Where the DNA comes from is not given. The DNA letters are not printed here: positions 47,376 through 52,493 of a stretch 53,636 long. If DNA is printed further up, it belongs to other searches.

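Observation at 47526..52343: Orphan 1605-aa exported multi-enzyme protein as a self-contained transcription unit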

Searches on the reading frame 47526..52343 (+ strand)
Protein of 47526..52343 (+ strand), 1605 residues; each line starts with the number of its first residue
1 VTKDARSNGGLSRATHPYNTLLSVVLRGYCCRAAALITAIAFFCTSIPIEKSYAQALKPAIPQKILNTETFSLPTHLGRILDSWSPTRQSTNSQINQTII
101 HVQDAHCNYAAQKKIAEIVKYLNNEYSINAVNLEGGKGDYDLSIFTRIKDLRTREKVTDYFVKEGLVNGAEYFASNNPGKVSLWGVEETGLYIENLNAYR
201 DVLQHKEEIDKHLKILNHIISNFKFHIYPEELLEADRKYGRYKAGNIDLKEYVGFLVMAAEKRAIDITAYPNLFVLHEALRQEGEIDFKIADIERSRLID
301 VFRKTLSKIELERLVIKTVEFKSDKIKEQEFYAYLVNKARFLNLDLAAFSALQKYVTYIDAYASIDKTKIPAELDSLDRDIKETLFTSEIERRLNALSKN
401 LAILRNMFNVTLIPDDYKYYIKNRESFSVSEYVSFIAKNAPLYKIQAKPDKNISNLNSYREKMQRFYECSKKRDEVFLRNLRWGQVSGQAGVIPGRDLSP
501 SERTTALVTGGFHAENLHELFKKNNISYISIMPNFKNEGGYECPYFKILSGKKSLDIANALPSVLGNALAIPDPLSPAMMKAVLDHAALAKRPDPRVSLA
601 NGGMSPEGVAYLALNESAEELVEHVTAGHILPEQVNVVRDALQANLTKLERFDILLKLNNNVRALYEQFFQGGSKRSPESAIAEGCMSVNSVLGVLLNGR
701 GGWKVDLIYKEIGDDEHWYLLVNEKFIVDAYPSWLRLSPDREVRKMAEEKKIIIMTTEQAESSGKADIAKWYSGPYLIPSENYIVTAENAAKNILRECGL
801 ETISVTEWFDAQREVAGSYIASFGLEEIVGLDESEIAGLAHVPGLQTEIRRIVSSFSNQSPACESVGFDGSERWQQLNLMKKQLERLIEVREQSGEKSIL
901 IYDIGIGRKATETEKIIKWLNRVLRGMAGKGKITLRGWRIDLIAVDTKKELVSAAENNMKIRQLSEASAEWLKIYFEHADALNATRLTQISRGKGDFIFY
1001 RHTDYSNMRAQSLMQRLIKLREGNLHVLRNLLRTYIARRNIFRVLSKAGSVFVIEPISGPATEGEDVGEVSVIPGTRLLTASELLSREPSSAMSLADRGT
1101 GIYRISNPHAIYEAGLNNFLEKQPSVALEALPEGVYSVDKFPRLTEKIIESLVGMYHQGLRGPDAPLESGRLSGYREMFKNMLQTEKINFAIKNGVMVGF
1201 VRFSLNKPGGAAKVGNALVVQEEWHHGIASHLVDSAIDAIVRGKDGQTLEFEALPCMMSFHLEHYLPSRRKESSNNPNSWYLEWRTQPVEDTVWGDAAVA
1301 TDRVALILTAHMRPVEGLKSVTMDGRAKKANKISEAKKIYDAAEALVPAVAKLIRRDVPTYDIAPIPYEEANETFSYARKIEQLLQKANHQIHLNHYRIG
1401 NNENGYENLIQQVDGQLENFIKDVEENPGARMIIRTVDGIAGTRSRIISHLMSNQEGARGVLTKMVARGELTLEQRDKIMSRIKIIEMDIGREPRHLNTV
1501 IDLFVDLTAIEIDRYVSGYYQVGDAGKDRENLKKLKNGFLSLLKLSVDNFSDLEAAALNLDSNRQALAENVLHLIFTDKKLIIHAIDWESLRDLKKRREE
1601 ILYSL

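Call 3: search_protein_families(library=pfam, proteins=[window:47526-52343:+], max_evalue=1)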
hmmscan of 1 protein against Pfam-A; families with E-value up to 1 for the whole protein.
window:47526-52343:+ (1605 aa): 5 families
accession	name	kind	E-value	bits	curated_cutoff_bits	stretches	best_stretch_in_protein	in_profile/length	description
PF00583.31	Acetyltransf_1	-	0.0023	18.6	20.7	1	1186-1239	33-87/116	Acetyltransferase (GNAT) family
PF08349.16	DUF1722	-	0.0024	18.6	22.5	1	201-262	40-101/117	Protein of unknown function (DUF1722)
PF10357.16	WH_KIN17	-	0.076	13.4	25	0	319-369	24-76/119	KIN17 WH-like domain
PF24401.1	iHD-CE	-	0.1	12.3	27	0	559-593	255-289/349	iHD-CE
PF14789.11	THDPS_M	-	0.26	11.9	25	1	1121-1143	19-41/41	Tetrahydrodipicolinate N-succinyltransferase middle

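Call 4: search_protein_families(library=ncbifam, proteins=[window:47526-52343:+], max_evalue=1)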
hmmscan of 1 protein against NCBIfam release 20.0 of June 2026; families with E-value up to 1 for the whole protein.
window:47526-52343:+ (1605 aa): 0 families

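Call 5: search_solved_structures(query=window:47526-52343:+, max_evalue=10)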
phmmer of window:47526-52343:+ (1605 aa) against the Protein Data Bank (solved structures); distinct sequences matched with E-value up to 10: 1.
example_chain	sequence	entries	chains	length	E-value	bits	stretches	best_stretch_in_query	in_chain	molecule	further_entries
4or8_A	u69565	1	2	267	0.47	10.8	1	1036-1123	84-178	Membrane-associated protein VP24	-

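Call 6: find_homologous_proteins(query=window:47526-52343:+, max_evalue=0.001)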
Query window:47526-52343:+ (1605 aa): 143 proteins with E <= 0.001 among 8000 candidates; the best 120 are listed.
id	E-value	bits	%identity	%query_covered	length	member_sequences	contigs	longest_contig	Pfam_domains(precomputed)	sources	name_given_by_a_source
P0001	0.0e+0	3615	100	100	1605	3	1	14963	-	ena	-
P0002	6.0e-249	847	66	37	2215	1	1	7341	PF13847.13,PF06325.20,PF05175.21,PF13649.13,PF02518.32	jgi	-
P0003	1.8e-189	650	52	37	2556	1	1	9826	-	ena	-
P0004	1.3e-180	621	48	31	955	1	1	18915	-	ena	-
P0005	2.3e-180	620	47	33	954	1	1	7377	-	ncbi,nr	ncbi:MAG: hypothetical protein Q8O01_06095 [Candidatus Omnitrophota bacterium]|nr:hypothetical prote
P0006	1.1e-176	608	48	33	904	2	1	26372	-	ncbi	-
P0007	6.6e-175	602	46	35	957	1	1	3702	-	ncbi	-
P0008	1.7e-174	601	48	37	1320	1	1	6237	-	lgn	-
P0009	8.1e-174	598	45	37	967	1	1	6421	-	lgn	-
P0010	1.2e-173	598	51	36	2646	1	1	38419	PF14890.12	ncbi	ncbi:MAG: hypothetical protein V1927_01520 [Candidatus Omnitrophota bacterium]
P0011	1.5e-172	594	45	35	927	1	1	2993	-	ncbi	ncbi:MAG: hypothetical protein WC482_05920 [Candidatus Omnitrophota bacterium]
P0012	7.0e-172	592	44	37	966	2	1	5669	-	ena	-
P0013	3.0e-171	590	51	34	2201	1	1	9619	PF25063.1,PF01816.24,PF13414.13,PF00515.35,PF13424.13,PF02163.29,PF13428.13,PF13181.13,PF07719.24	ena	-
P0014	3.6e-171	590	45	35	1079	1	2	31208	-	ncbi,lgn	-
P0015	2.6e-170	587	43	37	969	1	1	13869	-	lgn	-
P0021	9.1e-166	572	46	36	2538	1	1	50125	-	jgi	-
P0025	2.6e-164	567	45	33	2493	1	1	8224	PF13508.14,PF12647.13,PF00583.32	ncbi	-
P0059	2.8e-153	530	48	31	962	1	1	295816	-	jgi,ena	-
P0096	1.1e-140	488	50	31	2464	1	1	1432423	-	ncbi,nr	ncbi:MAG: hypothetical protein JSV93_01600 [Candidatus Omnitrophota bacterium]|nr:MAG: hypothetical 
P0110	3.4e-130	454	43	30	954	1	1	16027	-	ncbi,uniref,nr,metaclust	ncbi:conserved hypothetical protein, secreted [Candidatus Omnitrophus magneticus]|uniref:Uncharacter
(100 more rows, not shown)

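Call 25: find_encoding_contigs(protein=P0002, flank=8000, max_places=3)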
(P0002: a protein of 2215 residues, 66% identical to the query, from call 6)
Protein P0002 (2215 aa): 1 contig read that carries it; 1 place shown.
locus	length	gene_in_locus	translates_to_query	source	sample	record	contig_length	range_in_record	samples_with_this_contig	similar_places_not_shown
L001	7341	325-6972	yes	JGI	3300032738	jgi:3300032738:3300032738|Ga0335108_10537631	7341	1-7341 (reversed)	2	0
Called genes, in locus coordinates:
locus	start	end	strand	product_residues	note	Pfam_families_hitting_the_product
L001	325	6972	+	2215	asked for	PF05175:MTS (faint), PF06325:PrmA, PF13649:Methyltransf_25 (weak), PF13847:Methyltransf_31, PF02518:HATPase_c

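Call 26: find_encoding_contigs(protein=P0096, flank=10000, max_places=2)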
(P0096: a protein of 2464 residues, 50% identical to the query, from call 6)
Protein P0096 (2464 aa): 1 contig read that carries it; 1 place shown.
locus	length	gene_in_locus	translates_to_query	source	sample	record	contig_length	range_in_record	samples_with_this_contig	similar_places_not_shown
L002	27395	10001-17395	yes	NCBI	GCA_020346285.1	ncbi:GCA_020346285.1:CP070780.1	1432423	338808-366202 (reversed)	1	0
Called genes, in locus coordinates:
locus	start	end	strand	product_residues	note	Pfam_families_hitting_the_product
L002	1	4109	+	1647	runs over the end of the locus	-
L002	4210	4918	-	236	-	PF01436:NHL (faint)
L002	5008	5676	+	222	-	PF00156:Pribosyltran (weak)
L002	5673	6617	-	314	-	PF00149:Metallophos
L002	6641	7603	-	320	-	PF03739:LptF_LptG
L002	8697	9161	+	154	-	-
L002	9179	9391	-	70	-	-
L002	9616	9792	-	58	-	PF13560:HTH_31 (weak), PF12844:HTH_19 (weak), PF01381:HTH_3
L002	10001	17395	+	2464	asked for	-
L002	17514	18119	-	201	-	-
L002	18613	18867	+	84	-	-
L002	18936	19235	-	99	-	-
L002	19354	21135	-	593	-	-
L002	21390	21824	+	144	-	PF07238:PilZ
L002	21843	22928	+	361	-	PF01028:Topoisom_I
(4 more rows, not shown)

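Call 27: find_encoding_contigs(protein=P0059, flank=10000, max_places=2)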
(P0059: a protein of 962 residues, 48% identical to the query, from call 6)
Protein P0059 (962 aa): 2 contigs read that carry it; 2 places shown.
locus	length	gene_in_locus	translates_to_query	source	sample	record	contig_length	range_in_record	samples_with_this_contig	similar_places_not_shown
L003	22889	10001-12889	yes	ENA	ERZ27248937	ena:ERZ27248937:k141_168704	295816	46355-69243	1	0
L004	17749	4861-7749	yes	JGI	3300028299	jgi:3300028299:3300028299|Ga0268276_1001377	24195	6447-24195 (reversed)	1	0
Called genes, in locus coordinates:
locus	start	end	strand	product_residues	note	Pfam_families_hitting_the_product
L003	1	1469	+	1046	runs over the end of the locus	PF00873:ACR_tran, PF03176:MMPL (weak)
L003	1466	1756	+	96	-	PF00543:P-II (weak)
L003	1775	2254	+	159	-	PF03449:GreA_GreB_N, PF01272:GreA_GreB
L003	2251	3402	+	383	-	PF05958:tRNA_U5-meth_tr, PF05175:MTS (weak), PF02390:Methyltransf_4 (weak), PF08241:Methyltransf_11 (faint), PF09445:Methyltransf_15, PF13649:Methyltransf_25, PF13847:Methyltransf_31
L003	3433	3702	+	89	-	-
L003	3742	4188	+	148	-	PF13650:Asp_protease_2, PF13975:gag-asp_proteas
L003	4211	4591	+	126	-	PF01643:Acyl-ACP_TE, PF13279:4HBT_2, PF03061:4HBT, PF22636:FlK (faint)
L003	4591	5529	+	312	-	PF01661:Macro, PF00293:NUDIX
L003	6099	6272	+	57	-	-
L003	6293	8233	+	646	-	PF04851:ResIII, PF00270:DEAD, PF20720:nSTAND3 (weak), PF22527:DEXQc_Suv3 (weak), PF00271:Helicase_C (weak), PF08148:DSHCT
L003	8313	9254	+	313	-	PF00691:OmpA, PF01476:LysM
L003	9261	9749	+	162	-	PF00359:PTS_EIIA_2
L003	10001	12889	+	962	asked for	-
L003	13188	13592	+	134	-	PF02082:Rrf2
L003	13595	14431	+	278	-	PF00037:Fer4 (weak), PF12837:Fer4_6 (weak), PF12838:Fer4_7 (faint), PF13237:Fer4_10, PF14697:Fer4_21 (weak), PF25160:LdpA_Fe-S-bd (faint), PF13187:Fer4_9 (weak), PF27217:AF_0155, +1 more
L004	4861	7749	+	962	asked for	-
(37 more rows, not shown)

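Call 34: search_protein_families(library=pfam, proteins=[P0004, P0005, P0006, P0007, P0009, P0011, P0012, P0015, P0110], max_evalue=10)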
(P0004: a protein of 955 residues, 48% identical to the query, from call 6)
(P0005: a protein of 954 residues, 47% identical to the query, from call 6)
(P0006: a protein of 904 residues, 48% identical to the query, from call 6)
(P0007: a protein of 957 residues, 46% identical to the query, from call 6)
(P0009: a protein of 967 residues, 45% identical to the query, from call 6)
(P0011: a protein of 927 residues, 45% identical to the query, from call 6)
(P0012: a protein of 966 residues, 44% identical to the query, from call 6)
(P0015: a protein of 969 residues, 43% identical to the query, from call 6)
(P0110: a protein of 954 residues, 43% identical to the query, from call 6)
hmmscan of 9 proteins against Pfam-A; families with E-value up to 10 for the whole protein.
P0004 (955 aa): 1 family
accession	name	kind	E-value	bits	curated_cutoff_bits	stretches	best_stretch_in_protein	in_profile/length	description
PF08349.16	DUF1722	-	1.6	9.4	22.5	1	206-267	40-101/117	Protein of unknown function (DUF1722)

P0005 (954 aa): 4 families
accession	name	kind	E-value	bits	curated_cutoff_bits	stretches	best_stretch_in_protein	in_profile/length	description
PF18175.6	HU-CCDC81_bac_2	-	0.039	14.3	35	1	281-333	3-54/70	CCDC81-like prokaryotic HU domain 2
PF08349.16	DUF1722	-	0.63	10.8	22.5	1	206-266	40-100/117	Protein of unknown function (DUF1722)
PF01023.25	S_100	-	0.66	10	22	0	777-792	29-44/45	S-100/ICaBP type calcium binding domain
PF21728.3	PADR1_N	-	2.4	9.1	25.7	1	288-322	3-37/60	PADR1, N-terminal helical domain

P0006 (904 aa): 1 family
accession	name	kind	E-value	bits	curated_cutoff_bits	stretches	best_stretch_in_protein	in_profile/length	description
PF08349.16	DUF1722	-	0.019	15.6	22.5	1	198-277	39-111/117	Protein of unknown function (DUF1722)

P0007 (957 aa): 4 families
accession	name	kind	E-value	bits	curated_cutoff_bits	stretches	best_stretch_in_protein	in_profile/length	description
PF18175.6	HU-CCDC81_bac_2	-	0.21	11.9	35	1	281-316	2-37/70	CCDC81-like prokaryotic HU domain 2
PF12174.13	RST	-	0.28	11.6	22.7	1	225-254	12-41/67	RCD1-SRO-TAF4 (RST) plant domain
PF08349.16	DUF1722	-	0.88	10.3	22.5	1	207-269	40-102/117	Protein of unknown function (DUF1722)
PF21728.3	PADR1_N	-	3.8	8.4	25.7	1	289-322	3-36/60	PADR1, N-terminal helical domain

P0009 (967 aa): 1 family
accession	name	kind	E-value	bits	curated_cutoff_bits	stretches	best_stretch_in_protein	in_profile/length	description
PF08349.16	DUF1722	-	0.8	10.4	22.5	1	207-268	40-101/117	Protein of unknown function (DUF1722)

P0011 (927 aa): 1 family
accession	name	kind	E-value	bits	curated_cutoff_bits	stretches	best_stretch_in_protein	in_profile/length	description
PF18175.6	HU-CCDC81_bac_2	-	0.061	13.7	35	1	235-283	2-49/70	CCDC81-like prokaryotic HU domain 2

P0012 (966 aa): 5 families
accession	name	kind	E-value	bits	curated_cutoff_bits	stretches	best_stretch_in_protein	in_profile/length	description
PF18175.6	HU-CCDC81_bac_2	-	0.0095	16.3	35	1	281-337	2-57/70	CCDC81-like prokaryotic HU domain 2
PF16858.11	CNDH2_C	-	0.077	13.4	32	1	366-437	16-86/130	Condensin II complex subunit CAP-H2 or CNDH2, C-terminal wHTH domain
PF08349.16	DUF1722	-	0.084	13.6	22.5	1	207-268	40-101/117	Protein of unknown function (DUF1722)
PF09204.15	Colicin_immun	-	0.87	10.6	22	1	260-308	6-53/88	Bacterial self-protective colicin-like immunity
PF13499.12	EF-hand_7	-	1.7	9.5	30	0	298-340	31-65/67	EF-hand domain pair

P0015 (969 aa): 3 families
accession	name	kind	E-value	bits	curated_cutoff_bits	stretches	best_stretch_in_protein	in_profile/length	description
PF00703.27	Glyco_hydro_2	-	0.069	14.4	23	1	170-207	61-95/109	Glycosyl hydrolases family 2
PF25182.1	NonGDSL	-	0.09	12.5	80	1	214-322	112-215/220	Non-GDSL lipase-like family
PF12174.13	RST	-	0.45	10.9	22.7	1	225-262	12-49/67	RCD1-SRO-TAF4 (RST) plant domain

P0110 (954 aa): 0 families

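Call 79: search_protein_families(library=padloc, proteins=[window:47526-52343:+], max_evalue=0.01)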
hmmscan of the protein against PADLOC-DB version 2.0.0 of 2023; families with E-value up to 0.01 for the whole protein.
window:47526-52343:+ (1605 aa): 0 families

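Call 80: find_encoding_contigs(protein=P0001, flank=10000, max_places=3)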
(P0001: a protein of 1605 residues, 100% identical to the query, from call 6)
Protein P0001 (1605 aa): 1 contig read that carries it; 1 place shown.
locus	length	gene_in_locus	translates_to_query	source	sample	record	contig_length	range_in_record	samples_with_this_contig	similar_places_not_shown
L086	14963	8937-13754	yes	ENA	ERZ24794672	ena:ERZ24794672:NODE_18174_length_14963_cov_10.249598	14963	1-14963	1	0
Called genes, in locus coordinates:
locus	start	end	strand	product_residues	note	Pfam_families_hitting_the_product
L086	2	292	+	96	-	?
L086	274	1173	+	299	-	PF02424:ApbE, PF27030:AbpE_bact (weak)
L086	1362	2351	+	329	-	PF01171:ATP_bind_3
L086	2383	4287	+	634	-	PF06068:TIP49 (faint), PF00004:AAA, PF07728:AAA_5 (weak), PF17862:AAA_lid_3, PF01434:Peptidase_M41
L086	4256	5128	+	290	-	PF00809:Pterin_bind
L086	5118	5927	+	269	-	PF19293:CdaA_N (faint), PF02457:DAC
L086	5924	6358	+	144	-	PF07949:YbbR (weak)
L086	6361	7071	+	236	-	PF03740:PdxJ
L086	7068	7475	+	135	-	PF01648:ACPS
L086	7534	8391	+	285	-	PF01256:Carb_kinase, PF02110:HK (weak)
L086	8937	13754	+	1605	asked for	-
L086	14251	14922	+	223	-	-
